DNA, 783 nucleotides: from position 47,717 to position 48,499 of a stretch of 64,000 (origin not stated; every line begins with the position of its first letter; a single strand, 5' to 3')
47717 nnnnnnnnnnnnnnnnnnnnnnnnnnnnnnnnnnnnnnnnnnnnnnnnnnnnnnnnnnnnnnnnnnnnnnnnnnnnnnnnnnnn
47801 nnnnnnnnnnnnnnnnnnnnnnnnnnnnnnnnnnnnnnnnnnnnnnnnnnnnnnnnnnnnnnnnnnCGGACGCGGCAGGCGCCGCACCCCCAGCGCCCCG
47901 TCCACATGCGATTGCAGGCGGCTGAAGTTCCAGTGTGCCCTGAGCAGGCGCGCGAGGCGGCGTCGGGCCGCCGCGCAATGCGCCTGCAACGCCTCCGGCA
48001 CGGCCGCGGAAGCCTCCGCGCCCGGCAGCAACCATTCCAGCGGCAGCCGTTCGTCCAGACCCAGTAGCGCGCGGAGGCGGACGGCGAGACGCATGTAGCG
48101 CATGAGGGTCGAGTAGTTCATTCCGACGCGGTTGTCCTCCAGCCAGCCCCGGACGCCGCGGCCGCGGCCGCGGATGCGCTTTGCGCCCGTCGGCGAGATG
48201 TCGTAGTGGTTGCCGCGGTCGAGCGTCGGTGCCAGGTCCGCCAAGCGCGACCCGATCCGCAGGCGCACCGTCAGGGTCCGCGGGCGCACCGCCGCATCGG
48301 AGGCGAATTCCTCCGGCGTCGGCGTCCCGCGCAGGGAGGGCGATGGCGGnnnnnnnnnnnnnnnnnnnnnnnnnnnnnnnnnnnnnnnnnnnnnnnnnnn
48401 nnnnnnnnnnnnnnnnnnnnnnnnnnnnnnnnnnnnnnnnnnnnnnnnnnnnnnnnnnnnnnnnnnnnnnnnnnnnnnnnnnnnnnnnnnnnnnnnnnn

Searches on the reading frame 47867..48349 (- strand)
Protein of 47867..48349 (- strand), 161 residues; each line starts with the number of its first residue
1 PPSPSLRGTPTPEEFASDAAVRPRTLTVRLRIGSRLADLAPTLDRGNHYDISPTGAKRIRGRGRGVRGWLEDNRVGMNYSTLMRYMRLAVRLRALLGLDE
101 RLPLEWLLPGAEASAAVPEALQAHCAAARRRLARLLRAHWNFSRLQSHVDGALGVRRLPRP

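Call 47: predict_structure(alignment_id=A5)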
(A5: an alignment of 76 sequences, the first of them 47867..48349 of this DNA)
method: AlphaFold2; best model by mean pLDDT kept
length: 161 residues; sequences in the alignment: 76
mean_pLDDT: 95.1   pTM: 0.87
mean pLDDT of the five models: 95.1, 94.8, 94.3, 94.3, 93.7
residues with pLDDT >= 90: 146; 70-90: 14; 50-70: 1; < 50: 0
segments of 3 or more residues with pLDDT < 50: none
pLDDT, mean of each block of 10 residues (from residue 1): 86 96 97 97 96 98 96 96 98 97 96 87 96 98 98 90 77
secondary structure, 60 per line:
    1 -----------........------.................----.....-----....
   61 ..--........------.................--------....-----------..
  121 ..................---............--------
elements in order: H12-19 H26-42 E47-51 E57-62 H65-72 H79-95 H104-107 H119-138 H142-153

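Call 51: fold_search(model_id=the predicted structure, library=pdb)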
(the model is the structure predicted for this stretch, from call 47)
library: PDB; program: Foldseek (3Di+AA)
matches with E <= 10: 82; with E <= 0.001: 0
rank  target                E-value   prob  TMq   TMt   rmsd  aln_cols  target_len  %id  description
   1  7uj2_A                7.1e-01  0.08  0.17  0.17  18.2       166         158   10  OspC Type B (released 2023-04-05)
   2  7bml_A                1.1e+00  0.06  0.15  0.15  18.1       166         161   11  Crystal structure of outer surface protein C (OspC) from Borrelia burgdorferi (released 2021-02-10)
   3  7bml_C                1.3e+00  0.05  0.16  0.16  17.7       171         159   10  Crystal structure of outer surface protein C (OspC) from Borrelia burgdorferi (released 2021-02-10)
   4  6qss_C                1.3e+00  0.13  0.20  0.12  12.2        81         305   15  Crystal Structure of Ignicoccus islandicus malate dehydrogenase co-crystallized with 10 mM Tb-Xo4 (released 2019-07-17)
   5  9kma                  1.8e+00  0.14  0.24  0.09   7.7        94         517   11  Crystal structure of the CCA-adding enzyme from Arabidopsis thaliana (released 2025-06-18)
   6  3h0n                  1.8e+00  0.13  0.24  0.22   8.2       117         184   16  Crystal structure of a duf1470 family protein (jann_2411) from jannaschia sp. ccs1 at 1.45 A resolution (released 2009-04-21)
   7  9c24_D                2.0e+00  0.05  0.18  0.18  17.9       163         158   10  Fab F946 in complex with OspCB (released 2025-08-27)
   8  7qvb_B                2.0e+00  0.04  0.15  0.12  15.8       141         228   14  Crystal structure of the DNA-binding protein DdrC from Deinococcus radiodurans (released 2022-06-22)
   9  6qss_D                2.2e+00  0.10  0.21  0.13  11.5        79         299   14  Crystal Structure of Ignicoccus islandicus malate dehydrogenase co-crystallized with 10 mM Tb-Xo4 (released 2019-07-17)
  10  1ie9                  2.3e+00  0.07  0.22  0.16  11.2       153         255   14  Crystal Structure Of The Nuclear Receptor For Vitamin D Ligand Binding Domain Bound to MC1288 (released 2001-05-16)
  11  8bws_A                2.6e+00  0.04  0.18  0.04  14.2       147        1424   14  Structure of yeast RNA Polymerase III elongation complex at 3.3 A (released 2023-04-05)
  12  7bml_D                2.8e+00  0.04  0.16  0.16  19.6       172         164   12  Crystal structure of outer surface protein C (OspC) from Borrelia burgdorferi (released 2021-02-10)
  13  8i3j                  3.3e+00  0.04  0.21  0.14  17.6       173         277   14  Crystal structure of human inner-arm dynein heavy chain d stalk and microtubule binding domain (released 2023-08-09)
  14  7uj2_B                3.3e+00  0.03  0.15  0.15  17.6       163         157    9  OspC Type B (released 2023-04-05)
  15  1xtt_B                3.5e+00  0.08  0.15  0.12   9.1        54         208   18  Sulfolobus solfataricus uracil phosphoribosyltransferase in complex with uridine 5'-monophosphate (UMP) (released 2005-02-08)
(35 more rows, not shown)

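Call 79: search_solved_structures(query=A5, max_evalue=10, show_alignments=0)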
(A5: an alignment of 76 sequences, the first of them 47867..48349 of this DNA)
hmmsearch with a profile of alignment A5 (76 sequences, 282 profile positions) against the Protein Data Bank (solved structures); distinct sequences matched with E-value up to 10: 5.
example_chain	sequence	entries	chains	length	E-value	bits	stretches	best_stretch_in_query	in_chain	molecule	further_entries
5u4t_A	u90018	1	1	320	1.6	11.6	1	139-177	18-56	Putative gentamicin methyltransferase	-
5u18_A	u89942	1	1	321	1.6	11.5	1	139-177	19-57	N-3'' methyltransferase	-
5tyq_A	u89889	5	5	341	1.8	11.4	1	139-177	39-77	Putative gentamicin methyltransferase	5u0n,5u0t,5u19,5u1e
9nzg_A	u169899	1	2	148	1.9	11.4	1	171-240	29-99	De novo designed protein, EPIC Q51N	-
9d92_A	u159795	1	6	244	3.1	10.6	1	171-265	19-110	Z4 c3i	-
